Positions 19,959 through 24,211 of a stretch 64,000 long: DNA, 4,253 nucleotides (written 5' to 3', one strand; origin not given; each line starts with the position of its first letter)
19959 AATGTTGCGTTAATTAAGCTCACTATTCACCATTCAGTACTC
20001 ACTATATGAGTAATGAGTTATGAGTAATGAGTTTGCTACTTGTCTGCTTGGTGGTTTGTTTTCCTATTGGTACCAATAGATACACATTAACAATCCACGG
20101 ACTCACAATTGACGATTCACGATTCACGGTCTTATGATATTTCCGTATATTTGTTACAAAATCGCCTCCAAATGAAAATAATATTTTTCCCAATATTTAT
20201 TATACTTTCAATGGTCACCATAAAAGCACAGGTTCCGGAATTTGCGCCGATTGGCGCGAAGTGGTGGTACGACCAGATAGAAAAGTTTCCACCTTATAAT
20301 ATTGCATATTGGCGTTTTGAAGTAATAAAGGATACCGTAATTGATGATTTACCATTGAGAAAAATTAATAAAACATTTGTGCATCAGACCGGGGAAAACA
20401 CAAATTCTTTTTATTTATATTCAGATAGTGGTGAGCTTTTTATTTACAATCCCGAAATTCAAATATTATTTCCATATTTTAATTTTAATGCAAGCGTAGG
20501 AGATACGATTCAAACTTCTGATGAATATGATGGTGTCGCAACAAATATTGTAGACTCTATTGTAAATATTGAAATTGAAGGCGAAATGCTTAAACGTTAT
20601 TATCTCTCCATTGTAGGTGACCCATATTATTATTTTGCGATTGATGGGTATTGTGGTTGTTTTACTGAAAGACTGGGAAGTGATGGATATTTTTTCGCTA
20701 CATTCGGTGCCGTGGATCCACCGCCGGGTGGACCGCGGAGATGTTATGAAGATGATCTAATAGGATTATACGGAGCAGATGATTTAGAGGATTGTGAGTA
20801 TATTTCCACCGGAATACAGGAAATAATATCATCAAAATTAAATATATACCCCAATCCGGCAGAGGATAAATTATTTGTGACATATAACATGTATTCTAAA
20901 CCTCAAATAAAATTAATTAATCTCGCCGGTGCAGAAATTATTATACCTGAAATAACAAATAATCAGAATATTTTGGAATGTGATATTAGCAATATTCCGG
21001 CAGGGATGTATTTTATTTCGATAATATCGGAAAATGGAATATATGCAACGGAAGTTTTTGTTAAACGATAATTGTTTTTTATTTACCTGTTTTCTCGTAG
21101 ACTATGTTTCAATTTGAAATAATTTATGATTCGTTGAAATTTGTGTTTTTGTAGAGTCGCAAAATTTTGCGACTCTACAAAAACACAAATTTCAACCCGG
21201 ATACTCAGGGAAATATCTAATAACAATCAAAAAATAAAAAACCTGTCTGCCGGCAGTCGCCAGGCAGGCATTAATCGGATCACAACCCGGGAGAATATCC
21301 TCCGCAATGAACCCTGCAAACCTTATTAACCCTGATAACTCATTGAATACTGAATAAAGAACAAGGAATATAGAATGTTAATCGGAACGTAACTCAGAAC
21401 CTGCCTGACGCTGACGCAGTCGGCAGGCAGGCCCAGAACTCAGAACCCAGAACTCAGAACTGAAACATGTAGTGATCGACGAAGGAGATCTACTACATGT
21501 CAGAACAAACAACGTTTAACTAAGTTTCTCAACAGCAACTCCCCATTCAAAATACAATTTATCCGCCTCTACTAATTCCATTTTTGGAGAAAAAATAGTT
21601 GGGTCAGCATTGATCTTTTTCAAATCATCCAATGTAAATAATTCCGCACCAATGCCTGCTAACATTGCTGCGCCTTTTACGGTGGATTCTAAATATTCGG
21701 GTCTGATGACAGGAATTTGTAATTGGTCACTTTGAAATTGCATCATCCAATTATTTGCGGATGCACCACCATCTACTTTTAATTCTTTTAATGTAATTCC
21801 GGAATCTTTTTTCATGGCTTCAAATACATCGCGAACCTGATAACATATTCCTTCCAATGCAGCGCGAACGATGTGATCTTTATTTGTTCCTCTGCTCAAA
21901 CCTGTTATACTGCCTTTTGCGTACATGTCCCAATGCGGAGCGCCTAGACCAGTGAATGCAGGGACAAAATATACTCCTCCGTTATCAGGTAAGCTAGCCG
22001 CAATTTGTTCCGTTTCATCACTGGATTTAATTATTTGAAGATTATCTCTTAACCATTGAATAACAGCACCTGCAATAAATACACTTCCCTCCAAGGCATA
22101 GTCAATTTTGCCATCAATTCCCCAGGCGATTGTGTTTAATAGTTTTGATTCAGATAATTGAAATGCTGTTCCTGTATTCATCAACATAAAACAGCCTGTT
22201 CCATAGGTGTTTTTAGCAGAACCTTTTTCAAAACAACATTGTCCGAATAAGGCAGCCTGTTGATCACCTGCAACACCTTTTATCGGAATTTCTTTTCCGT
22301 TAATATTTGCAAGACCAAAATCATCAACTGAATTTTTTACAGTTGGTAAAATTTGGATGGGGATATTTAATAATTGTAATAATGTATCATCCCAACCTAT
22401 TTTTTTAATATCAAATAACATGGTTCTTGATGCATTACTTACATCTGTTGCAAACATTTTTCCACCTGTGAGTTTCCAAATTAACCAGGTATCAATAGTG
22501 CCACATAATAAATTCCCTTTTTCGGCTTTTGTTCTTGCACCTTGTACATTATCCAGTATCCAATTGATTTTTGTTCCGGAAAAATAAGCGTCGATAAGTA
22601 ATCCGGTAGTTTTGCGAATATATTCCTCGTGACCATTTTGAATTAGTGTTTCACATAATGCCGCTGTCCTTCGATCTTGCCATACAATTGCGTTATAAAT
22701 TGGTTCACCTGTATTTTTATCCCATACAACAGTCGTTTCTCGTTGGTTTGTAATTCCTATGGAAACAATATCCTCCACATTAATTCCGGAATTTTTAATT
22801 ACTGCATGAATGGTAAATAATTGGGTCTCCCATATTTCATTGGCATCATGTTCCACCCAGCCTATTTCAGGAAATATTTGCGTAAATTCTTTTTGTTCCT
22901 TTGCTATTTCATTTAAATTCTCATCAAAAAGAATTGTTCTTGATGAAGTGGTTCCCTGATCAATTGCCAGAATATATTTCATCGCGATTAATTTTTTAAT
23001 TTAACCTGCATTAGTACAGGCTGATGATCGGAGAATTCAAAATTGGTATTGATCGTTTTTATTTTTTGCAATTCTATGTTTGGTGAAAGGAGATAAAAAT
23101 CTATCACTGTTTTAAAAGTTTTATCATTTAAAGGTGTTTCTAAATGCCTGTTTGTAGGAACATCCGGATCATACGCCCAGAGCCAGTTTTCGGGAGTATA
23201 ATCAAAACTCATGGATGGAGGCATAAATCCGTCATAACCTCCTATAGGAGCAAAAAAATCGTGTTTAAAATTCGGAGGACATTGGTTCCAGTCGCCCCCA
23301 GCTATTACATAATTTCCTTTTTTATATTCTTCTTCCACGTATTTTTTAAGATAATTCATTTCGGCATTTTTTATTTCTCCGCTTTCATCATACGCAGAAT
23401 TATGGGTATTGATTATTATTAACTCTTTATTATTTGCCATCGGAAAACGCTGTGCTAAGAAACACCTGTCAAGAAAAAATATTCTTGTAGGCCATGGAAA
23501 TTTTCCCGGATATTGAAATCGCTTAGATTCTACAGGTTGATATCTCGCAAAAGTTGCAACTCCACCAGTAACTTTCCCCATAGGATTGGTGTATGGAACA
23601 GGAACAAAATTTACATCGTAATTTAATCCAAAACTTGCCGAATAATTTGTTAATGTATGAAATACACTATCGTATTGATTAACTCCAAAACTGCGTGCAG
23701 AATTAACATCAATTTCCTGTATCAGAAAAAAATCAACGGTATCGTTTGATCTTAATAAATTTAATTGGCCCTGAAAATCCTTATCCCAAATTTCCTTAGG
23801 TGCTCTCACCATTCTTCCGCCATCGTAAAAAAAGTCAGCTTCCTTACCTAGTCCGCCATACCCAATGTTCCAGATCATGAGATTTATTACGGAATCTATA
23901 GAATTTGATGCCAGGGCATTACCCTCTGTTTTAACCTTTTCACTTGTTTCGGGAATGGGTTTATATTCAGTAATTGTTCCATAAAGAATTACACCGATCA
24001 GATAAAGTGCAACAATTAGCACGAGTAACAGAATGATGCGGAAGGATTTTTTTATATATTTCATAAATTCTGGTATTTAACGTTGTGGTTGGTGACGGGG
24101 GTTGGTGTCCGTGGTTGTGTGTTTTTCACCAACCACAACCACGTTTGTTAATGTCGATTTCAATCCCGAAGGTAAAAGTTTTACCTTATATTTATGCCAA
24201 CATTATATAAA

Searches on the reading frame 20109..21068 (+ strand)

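Call 84: search_protein_families(library=pfam, proteins=[window:20109-21068:+], max_evalue=0.00001)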
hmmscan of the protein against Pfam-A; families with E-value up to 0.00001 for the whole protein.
window:20109-21068:+ (320 aa): 1 family
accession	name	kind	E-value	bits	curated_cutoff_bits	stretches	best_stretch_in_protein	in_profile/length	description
PF18962.6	Por_Secre_tail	-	1.5e-11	44.8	27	1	246-312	1-69/75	Secretion system C-terminal sorting domain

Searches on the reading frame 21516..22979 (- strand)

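Call 84: search_protein_families(library=pfam, proteins=[window:21516-22979:-], max_evalue=0.00001)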
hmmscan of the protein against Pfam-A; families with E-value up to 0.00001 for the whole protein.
window:21516-22979:- (487 aa): 2 families
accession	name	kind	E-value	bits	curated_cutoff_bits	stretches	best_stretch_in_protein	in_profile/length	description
PF00370.27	FGGY_N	-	1.1e-76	258.2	28.8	1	2-246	1-245/245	FGGY family of carbohydrate kinases, N-terminal domain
PF02782.22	FGGY_C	-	3e-43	148.4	27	1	256-444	2-197/198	FGGY family of carbohydrate kinases, C-terminal domain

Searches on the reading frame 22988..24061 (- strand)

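Call 84: search_protein_families(library=pfam, proteins=[window:22988-24061:-], max_evalue=0.00001)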
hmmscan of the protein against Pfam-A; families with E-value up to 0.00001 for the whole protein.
window:22988-24061:- (357 aa): 1 family
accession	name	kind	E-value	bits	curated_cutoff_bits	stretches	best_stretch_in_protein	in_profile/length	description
PF03372.29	Exo_endo_phos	-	3.9e-10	40.3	24.5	1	64-346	3-225/225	Endonuclease/Exonuclease/phosphatase family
